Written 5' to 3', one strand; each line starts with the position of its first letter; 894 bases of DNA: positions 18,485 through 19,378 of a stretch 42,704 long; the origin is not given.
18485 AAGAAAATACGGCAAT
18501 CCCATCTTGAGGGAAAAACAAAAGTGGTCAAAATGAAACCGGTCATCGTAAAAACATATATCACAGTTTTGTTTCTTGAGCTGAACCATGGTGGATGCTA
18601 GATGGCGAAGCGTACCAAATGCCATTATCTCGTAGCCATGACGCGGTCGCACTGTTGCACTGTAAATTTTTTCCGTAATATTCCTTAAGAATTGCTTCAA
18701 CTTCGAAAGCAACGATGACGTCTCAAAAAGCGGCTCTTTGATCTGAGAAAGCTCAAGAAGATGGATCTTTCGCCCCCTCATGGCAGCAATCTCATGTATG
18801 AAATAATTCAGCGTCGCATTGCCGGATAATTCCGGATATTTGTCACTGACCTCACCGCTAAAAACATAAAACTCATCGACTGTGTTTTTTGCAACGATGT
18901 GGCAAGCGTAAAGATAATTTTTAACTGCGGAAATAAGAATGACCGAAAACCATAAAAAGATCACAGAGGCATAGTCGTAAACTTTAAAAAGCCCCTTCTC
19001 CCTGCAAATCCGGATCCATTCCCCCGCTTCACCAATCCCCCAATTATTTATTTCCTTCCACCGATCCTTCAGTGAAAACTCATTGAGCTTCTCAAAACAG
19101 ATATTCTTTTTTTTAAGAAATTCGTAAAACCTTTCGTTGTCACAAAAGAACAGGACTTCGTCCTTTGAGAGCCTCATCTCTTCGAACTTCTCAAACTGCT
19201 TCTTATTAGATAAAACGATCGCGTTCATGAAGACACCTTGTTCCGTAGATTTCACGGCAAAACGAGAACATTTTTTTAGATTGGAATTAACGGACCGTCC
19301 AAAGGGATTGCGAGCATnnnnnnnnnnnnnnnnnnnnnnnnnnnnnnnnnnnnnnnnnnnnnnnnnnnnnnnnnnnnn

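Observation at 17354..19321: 655-aa orphan between the CMP-sugar genes and wzx: candidate novel nonulosonate transferase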

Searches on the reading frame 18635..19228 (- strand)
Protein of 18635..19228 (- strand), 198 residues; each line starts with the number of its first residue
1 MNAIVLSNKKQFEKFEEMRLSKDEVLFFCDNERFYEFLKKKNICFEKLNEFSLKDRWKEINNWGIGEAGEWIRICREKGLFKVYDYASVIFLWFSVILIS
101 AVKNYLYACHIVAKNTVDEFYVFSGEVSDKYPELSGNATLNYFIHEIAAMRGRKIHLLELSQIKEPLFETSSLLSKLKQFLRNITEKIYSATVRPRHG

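Call 54: predict_structure(alignment_id=A5)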
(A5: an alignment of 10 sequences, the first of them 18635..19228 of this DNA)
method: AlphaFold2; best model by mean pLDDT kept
length: 198 residues; sequences in the alignment: 10
mean_pLDDT: 81.9   pTM: 0.73
mean pLDDT of the five models: 81.9, 81.8, 81.5, 76.0, 73.9
residues with pLDDT >= 90: 104; 70-90: 44; 50-70: 31; < 50: 19
segments of 3 or more residues with pLDDT < 50: 128-131, 164-172, 193-198
pLDDT, mean of each block of 10 residues (from residue 1): 95 95 96 95 95 92 89 83 71 86 94 96 68 71 96 94 45 60 65 46
secondary structure, 60 per line:
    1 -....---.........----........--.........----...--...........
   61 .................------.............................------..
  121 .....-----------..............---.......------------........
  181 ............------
elements in order: E2-5 H9-17 E25-29 H32-40 E45-47 H50-77 H84-112 E119-125 H137-150 E154-160 H173-192

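Call 57: fold_search(model_id=the predicted structure, library=pdb)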
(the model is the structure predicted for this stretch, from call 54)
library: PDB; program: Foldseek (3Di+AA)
matches with E <= 10: 766; with E <= 0.001: 0
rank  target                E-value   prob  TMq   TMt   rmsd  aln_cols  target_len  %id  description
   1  5zlr_A                3.1e-02  0.99  0.39  0.22   7.0       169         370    7  Structure of NeuC (released 2018-05-16)
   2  3qi7_A                6.5e-02  0.28  0.25  0.16  22.9       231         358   13  Crystal structure of a Putative transcriptional regulator (YP_001089212.1) from Clostridium difficile 630 at 1.86 A re (released 2011-03-23)
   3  6f2c_A                1.2e-01  0.89  0.36  0.52   4.9       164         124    7  Methylglyoxal synthase MgsA from Bacillus subtilis (released 2018-03-07)
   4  8t64_C                1.3e-01  0.60  0.34  0.43   7.2       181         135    7  Apo Cam1(42-206) (released 2024-01-10)
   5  1vmd_A                1.5e-01  0.69  0.36  0.44  16.4       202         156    7  Crystal structure of Methylglyoxal synthase (TM1185) from Thermotoga maritima at 2.06 A resolution (released 2004-09-28)
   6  6f2c_G                1.6e-01  0.89  0.37  0.54   4.5       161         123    4  Methylglyoxal synthase MgsA from Bacillus subtilis (released 2018-03-07)
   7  7owj_E                1.6e-01  0.20  0.24  0.25  15.4       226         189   10  Odinarchaeota Adenylate kinase (OdinAK) in complex with GTP (released 2022-09-28)
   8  4iin_A                1.7e-01  0.23  0.30  0.27  13.4       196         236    9  Crystal structure of a putative 3-oxoacyl-[acyl-carrier protein]reductase from Helicobacter pylori 26695 complexed wit (released 2013-01-09)
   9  6yua_D                1.9e-01  0.28  0.28  0.21  15.1       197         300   11  CO-dehydrogenase coupled to the N-terminal domain of the Acetyl-CoA synthase from Clostridium autoethanogenum isolated (released 2020-11-04)
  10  8cso_C                1.9e-01  0.18  0.25  0.23  16.2       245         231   11  Crystal Structure of Orotidine 5'-phosphate decarboxylase from Klebsiella pneumoniae in complex with Uridine-5'-monoph (released 2022-06-08)
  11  6f2c_I                2.1e-01  0.85  0.37  0.54   4.4       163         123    6  Methylglyoxal synthase MgsA from Bacillus subtilis (released 2018-03-07)
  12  2pg3                  2.4e-01  0.33  0.34  0.32   8.8       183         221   13  Crystal structure of a Queuosine biosynthesis protein queC (ECA1155) from Erwinia carotovora subsp. atroseptica SCRI1043 (released 2007-04-24)
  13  8t64_B                2.5e-01  0.47  0.33  0.45   8.6       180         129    6  Apo Cam1(42-206) (released 2024-01-10)
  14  8jf9_B                2.5e-01  0.18  0.28  0.25  13.6       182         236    8  Crystal structure of 3-oxoacyl-ACP reductase FabG from Helicobacter pylori (released 2023-11-15)
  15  6f2c_B                2.7e-01  0.84  0.37  0.54   4.3       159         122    5  Methylglyoxal synthase MgsA from Bacillus subtilis (released 2018-03-07)
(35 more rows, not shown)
